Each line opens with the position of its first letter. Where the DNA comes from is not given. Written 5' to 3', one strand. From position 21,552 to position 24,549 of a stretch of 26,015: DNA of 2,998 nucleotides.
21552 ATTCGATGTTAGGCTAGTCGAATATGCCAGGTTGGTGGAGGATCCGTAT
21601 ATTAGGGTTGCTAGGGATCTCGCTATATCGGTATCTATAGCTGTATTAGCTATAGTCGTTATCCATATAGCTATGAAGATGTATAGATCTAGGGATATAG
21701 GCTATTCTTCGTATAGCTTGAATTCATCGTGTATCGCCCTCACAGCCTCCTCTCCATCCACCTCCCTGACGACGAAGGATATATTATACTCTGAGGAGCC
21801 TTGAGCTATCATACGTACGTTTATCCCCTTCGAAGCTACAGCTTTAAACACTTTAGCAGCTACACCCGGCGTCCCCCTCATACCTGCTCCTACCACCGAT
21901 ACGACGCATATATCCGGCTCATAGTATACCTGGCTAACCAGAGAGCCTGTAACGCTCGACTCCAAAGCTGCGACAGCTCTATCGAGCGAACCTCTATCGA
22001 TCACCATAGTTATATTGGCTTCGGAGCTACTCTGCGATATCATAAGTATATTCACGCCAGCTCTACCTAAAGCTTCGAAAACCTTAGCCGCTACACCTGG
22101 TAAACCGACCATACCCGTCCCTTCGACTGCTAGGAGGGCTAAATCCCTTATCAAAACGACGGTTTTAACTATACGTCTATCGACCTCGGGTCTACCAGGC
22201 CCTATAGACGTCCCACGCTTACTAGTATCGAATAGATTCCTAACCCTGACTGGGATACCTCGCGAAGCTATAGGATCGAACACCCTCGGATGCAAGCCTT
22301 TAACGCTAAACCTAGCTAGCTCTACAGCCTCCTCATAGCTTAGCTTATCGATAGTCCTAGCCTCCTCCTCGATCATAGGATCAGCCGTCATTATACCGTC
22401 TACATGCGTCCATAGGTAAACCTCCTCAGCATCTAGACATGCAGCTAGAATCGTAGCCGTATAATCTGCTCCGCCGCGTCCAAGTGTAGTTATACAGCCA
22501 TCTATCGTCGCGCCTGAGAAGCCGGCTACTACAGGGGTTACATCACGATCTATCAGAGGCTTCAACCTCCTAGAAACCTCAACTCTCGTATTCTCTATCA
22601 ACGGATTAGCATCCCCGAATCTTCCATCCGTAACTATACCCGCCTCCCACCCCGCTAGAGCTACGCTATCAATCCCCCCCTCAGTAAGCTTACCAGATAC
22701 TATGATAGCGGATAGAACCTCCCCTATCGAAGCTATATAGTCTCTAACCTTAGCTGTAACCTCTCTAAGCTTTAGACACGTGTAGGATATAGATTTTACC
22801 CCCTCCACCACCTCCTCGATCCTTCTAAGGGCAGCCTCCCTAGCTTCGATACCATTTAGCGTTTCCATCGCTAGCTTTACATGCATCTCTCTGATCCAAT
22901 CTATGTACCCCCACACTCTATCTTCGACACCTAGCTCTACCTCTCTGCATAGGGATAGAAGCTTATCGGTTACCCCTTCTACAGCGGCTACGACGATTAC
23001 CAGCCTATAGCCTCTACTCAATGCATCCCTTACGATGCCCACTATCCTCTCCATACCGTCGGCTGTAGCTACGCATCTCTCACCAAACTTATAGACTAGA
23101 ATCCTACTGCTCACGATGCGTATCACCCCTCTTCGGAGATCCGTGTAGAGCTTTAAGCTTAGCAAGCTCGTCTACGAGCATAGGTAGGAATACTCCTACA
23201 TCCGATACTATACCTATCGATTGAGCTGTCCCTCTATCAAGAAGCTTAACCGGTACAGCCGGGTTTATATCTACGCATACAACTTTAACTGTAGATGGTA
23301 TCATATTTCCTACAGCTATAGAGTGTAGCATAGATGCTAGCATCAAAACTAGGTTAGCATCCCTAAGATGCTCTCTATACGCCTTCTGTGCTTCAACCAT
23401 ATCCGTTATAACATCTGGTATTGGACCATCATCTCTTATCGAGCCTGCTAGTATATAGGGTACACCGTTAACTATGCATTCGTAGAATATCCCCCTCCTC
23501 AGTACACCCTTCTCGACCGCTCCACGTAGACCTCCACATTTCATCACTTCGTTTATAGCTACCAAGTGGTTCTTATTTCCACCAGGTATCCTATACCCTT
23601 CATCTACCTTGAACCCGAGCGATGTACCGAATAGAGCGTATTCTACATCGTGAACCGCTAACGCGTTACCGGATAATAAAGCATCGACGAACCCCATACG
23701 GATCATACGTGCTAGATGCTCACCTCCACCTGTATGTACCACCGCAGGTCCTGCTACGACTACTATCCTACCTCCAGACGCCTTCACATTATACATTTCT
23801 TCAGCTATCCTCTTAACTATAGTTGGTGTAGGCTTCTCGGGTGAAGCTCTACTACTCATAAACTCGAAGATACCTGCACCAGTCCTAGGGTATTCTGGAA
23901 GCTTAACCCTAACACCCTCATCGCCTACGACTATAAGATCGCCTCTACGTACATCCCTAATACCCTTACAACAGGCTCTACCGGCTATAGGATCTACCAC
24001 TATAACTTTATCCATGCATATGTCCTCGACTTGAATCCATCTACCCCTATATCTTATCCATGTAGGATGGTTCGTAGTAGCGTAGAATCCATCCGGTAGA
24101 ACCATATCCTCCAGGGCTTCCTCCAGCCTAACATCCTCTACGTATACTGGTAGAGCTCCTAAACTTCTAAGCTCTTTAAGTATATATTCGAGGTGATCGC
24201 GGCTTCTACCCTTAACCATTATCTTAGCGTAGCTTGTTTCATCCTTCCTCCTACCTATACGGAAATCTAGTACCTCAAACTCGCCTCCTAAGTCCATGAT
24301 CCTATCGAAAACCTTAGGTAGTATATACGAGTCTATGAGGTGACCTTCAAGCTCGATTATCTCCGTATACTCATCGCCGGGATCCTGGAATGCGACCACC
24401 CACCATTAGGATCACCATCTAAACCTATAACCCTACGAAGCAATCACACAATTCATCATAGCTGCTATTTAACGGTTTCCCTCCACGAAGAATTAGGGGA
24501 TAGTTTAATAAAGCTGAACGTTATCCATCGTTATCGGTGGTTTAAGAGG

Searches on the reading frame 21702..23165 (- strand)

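Call 7: search_protein_families(library=pfam, proteins=[window:21702-23165:-], max_evalue=0.001)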
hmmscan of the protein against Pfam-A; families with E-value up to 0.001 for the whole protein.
window:21702-23165:- (487 aa): 5 families
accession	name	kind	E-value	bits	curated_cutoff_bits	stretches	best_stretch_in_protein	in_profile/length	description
PF22468.2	ACT_9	-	5.5e-53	177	27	2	422-482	1-61/61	ACT domain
PF00696.33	AA_kinase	-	3.2e-44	151.8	24.9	1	22-310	2-234/234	Amino acid kinase family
PF13840.12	ACT_7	-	2e-28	98.4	27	2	416-480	3-65/65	ACT domain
PF01842.31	ACT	-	1.3e-22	79.6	27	2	424-479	2-62/66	ACT domain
PF22629.2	ACT_AHAS_ss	-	8.1e-06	26.3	27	0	432-480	8-57/67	AHAS small subunit-like ACT domain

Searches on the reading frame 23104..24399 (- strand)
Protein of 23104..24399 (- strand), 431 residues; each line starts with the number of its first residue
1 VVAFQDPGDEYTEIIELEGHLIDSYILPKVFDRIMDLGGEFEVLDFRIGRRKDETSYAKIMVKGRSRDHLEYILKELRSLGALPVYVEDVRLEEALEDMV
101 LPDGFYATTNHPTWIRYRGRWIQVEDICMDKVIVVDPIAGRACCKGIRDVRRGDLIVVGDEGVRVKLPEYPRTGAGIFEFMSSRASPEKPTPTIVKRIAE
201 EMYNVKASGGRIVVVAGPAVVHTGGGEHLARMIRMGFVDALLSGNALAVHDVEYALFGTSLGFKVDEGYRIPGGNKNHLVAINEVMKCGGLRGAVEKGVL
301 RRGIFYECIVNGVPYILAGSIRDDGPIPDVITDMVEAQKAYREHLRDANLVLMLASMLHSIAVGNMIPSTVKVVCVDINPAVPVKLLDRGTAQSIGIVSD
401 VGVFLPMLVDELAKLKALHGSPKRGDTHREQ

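Call 7: search_protein_families(library=pfam, proteins=[window:23104-24399:-], max_evalue=0.001)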
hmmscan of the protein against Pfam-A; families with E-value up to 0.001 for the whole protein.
window:23104-24399:- (431 aa): 3 families
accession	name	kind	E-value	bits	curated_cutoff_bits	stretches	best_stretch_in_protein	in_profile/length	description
PF21570.3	ArgZ-like_C_2nd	-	5.4e-100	333.8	27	1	196-408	1-213/213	Arginine dihydrolase ArgZ-like, C-terminal, Rossmann fold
PF04455.17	Saccharop_dh_N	-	9.7e-36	122.7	23.5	1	13-111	2-100/100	LOR/SDH bifunctional enzyme conserved region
PF21571.2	ArgZ-like_C_1st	-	7.7e-28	96.7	27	1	112-195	1-84/84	Arginine dihydrolase ArgZ-like, C-terminal, first region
